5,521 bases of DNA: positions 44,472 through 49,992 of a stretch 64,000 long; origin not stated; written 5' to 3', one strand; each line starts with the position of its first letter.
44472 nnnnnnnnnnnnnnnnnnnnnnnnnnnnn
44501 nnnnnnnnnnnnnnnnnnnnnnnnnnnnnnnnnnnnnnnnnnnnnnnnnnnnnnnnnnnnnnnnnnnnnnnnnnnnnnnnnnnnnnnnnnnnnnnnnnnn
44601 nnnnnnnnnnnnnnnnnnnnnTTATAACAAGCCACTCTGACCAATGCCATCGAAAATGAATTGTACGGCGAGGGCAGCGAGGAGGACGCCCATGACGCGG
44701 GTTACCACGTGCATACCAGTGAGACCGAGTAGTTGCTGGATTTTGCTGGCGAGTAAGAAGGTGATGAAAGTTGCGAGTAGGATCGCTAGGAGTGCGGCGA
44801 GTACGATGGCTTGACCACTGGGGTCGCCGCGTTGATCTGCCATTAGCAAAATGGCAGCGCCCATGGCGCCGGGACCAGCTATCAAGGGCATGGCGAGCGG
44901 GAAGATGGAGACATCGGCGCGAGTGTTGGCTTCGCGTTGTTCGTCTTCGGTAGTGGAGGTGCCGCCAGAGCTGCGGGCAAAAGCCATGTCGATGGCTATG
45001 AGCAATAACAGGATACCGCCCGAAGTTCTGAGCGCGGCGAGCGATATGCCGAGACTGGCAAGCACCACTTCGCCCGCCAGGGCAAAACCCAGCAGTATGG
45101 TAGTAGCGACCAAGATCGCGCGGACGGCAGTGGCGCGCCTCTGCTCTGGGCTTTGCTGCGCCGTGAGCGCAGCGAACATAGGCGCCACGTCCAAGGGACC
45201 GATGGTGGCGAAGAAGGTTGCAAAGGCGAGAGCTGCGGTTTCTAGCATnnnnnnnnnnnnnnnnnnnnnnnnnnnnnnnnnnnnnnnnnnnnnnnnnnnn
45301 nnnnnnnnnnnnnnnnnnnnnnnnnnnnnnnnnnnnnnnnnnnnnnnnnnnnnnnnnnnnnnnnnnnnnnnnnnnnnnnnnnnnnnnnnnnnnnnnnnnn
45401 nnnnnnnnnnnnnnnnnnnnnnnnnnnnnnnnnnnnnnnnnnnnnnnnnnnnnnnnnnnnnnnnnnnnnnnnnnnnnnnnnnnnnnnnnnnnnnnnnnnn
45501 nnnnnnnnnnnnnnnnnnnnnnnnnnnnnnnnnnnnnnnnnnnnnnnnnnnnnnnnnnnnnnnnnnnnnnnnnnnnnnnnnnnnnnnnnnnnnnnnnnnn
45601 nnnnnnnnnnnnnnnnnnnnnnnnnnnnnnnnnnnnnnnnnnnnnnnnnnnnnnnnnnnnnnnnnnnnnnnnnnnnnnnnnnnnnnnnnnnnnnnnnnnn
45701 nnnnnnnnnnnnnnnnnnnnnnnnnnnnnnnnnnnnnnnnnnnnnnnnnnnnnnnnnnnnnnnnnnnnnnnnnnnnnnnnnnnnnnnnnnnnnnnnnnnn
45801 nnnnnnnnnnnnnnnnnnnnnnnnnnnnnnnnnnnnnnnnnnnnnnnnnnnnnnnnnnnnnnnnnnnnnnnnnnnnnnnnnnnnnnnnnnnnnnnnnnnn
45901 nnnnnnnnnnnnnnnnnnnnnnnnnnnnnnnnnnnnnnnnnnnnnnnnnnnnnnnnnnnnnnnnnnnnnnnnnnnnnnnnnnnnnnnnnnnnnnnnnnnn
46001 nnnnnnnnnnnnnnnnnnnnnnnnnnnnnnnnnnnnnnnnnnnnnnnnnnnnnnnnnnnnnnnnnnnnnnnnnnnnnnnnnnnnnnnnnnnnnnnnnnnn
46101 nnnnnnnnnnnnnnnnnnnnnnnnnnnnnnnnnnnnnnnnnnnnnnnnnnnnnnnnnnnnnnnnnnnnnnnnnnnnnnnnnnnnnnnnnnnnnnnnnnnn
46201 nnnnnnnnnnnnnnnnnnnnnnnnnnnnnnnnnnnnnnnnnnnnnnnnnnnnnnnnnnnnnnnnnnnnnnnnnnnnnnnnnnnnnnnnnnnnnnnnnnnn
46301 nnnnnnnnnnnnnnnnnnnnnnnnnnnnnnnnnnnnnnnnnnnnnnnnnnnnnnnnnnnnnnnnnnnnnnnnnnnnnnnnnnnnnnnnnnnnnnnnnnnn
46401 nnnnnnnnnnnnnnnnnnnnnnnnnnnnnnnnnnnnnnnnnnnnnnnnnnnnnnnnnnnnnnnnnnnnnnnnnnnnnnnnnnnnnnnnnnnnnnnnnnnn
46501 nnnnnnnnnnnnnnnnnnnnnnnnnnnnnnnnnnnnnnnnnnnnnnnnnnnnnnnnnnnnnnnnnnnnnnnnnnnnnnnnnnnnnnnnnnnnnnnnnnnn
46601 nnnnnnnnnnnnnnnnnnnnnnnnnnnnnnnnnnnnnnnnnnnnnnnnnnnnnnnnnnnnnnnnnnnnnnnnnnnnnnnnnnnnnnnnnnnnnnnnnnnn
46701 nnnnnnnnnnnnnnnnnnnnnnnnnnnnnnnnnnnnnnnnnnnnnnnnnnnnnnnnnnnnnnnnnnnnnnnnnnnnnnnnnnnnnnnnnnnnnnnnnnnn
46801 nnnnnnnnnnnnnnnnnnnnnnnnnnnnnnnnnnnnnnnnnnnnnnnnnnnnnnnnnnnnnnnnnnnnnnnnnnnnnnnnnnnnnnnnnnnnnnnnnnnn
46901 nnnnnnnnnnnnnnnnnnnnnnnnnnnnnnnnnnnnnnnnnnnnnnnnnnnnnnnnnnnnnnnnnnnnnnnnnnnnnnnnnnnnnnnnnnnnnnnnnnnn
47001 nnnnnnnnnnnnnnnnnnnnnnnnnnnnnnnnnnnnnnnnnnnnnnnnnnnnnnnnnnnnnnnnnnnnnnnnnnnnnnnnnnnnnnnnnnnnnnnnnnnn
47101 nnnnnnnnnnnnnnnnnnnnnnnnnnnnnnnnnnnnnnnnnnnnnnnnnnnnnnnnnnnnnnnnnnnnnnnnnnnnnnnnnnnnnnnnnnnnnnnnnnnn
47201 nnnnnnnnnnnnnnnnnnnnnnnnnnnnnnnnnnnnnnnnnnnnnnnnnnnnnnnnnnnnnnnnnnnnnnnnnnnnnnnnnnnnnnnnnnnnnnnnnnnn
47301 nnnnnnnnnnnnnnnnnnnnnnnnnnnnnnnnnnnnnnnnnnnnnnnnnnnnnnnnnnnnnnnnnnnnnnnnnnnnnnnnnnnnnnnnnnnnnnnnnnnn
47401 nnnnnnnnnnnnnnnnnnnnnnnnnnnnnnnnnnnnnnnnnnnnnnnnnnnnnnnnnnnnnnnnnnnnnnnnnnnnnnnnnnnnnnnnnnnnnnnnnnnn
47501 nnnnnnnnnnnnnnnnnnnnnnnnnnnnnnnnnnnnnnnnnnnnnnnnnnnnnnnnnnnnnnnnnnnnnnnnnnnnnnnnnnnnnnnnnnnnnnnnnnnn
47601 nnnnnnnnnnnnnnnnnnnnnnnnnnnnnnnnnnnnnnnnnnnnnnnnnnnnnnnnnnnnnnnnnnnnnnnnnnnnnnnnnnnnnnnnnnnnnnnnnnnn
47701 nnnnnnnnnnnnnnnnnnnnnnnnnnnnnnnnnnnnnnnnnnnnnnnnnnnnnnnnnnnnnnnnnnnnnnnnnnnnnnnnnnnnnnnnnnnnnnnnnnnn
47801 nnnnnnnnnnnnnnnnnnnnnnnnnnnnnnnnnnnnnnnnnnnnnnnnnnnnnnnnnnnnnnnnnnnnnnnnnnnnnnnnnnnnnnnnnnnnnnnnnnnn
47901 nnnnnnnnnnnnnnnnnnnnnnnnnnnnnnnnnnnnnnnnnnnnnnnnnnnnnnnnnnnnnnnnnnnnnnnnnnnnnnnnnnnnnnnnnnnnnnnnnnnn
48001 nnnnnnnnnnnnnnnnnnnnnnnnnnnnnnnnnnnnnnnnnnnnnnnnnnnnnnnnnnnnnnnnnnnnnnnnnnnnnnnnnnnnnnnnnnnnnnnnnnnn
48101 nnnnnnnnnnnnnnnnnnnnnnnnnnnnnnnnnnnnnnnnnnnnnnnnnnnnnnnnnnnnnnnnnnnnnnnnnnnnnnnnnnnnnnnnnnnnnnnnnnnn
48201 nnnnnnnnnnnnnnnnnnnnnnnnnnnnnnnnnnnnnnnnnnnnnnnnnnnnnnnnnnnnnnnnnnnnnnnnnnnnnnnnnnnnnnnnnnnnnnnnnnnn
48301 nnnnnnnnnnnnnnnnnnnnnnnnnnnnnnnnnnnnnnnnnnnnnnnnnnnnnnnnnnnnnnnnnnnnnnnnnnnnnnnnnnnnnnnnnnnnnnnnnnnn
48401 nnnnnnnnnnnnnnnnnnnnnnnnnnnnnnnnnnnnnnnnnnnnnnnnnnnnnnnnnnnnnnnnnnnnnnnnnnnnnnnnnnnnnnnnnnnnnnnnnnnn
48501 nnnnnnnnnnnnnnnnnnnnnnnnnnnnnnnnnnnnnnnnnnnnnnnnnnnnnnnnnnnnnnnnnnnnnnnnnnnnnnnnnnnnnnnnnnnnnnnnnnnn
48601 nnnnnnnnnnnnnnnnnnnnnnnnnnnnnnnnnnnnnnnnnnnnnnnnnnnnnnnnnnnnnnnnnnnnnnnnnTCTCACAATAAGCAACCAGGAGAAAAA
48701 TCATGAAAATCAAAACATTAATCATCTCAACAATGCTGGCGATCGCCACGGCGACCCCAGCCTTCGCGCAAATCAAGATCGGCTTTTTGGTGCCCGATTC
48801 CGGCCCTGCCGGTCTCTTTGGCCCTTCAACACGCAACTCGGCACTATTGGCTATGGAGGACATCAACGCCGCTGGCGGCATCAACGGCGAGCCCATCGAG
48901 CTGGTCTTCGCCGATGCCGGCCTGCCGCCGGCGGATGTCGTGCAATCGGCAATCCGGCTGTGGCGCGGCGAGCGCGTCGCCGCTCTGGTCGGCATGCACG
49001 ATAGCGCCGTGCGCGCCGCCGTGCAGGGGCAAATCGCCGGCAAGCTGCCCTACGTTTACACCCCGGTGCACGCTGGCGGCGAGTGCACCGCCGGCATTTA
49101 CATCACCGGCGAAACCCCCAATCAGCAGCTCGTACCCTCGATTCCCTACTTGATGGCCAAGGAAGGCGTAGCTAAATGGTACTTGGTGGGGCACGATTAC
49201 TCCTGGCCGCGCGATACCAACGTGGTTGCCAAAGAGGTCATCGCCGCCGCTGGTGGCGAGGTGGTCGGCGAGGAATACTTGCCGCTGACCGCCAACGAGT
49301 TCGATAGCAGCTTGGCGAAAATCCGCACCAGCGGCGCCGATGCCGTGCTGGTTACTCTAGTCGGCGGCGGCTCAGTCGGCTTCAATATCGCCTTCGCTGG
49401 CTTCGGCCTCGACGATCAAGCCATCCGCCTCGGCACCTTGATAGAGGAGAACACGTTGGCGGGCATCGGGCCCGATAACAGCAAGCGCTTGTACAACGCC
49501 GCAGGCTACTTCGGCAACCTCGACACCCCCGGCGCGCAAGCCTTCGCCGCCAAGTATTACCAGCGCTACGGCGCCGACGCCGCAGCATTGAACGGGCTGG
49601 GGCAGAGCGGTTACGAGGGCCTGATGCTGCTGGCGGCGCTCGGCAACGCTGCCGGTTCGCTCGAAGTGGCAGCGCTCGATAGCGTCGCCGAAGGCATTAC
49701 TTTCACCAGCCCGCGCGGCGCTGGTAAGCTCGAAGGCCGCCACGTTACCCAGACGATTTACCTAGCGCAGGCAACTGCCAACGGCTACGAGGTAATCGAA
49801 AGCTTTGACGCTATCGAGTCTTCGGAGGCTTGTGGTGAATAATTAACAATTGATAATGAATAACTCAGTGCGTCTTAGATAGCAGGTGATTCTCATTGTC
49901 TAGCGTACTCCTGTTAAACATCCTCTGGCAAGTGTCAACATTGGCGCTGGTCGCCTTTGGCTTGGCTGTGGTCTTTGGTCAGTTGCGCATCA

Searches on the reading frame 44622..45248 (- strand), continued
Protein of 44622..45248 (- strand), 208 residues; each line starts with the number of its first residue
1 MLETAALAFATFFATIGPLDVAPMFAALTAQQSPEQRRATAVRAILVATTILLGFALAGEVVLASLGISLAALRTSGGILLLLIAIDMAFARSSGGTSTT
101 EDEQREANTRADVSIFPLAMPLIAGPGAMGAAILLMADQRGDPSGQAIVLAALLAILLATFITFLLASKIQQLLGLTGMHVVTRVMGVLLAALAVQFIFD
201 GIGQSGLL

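Call 50: list_cluster_members(proteins=[P0241, window:44622-45248:-, window:2945-3727:-, window:3918-4664:-, window:1663-2139:+, window:45456-46172:-, P0001, P0016, P0121])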
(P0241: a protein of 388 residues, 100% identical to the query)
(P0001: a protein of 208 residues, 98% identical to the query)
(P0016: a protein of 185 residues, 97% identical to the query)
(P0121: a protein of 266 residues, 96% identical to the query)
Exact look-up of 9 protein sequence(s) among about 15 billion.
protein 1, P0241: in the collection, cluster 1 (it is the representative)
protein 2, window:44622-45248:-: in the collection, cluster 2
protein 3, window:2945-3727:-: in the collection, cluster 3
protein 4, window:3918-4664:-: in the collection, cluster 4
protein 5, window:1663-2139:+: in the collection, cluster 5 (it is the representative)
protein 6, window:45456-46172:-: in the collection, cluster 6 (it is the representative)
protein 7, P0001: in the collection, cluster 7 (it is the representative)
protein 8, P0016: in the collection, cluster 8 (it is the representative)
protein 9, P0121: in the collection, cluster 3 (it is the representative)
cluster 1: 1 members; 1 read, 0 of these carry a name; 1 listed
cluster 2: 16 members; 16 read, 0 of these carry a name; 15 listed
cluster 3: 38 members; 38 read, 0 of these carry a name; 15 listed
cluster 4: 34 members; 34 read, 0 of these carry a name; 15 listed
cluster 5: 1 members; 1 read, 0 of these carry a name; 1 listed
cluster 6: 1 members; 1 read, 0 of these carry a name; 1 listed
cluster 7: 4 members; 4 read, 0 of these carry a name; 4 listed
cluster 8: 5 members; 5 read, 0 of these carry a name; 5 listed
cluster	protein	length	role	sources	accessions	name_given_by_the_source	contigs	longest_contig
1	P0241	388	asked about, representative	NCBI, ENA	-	-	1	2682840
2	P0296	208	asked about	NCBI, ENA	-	-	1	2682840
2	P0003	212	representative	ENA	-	-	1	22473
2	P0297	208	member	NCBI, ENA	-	-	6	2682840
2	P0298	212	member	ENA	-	-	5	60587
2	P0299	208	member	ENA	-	-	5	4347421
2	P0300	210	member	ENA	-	-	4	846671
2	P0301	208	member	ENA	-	-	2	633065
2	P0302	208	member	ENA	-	-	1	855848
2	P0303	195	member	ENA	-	-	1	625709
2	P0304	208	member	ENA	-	-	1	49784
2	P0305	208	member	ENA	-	-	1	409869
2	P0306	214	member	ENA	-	-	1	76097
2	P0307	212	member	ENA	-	-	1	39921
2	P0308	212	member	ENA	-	-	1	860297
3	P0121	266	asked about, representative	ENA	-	-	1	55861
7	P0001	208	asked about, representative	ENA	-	-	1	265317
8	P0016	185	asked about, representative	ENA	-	-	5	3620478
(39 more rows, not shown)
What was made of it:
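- On Relic pseudogene of a redundant paralog: P0297 is recorded on a contig of 2,682,840 bp, the same length as for all window proteins (call 50).
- Checked: lgt starts at 3727 (260 aa, the form held in the protein collection, call 50), so the lgt-to-fragment spacer is 63 nt.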

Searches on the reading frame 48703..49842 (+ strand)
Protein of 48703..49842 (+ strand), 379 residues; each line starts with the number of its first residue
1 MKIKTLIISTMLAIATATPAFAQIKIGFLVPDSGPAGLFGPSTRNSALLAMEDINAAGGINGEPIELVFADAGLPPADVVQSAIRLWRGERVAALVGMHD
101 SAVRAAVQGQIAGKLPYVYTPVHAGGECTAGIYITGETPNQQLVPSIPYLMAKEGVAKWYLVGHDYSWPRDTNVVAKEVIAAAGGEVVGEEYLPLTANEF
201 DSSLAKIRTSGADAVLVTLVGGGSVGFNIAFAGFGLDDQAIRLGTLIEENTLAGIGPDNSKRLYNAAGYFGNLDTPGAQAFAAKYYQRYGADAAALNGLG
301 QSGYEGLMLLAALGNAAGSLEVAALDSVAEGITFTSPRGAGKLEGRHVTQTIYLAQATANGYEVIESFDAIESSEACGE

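Call 39: search_protein_families(library=pfam, proteins=[window:48703-49842:+], max_evalue=0.0001)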
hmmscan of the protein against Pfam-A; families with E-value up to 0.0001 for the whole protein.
window:48703-49842:+ (379 aa): 2 families
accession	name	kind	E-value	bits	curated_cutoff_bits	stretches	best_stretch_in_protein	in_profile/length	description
PF13458.12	Peripla_BP_6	-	8.6e-84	282.6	31.7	1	23-361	1-342/343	Periplasmic binding protein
PF13433.12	Peripla_BP_5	-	3.9e-60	204.3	27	1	24-365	1-345/363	Periplasmic binding protein domain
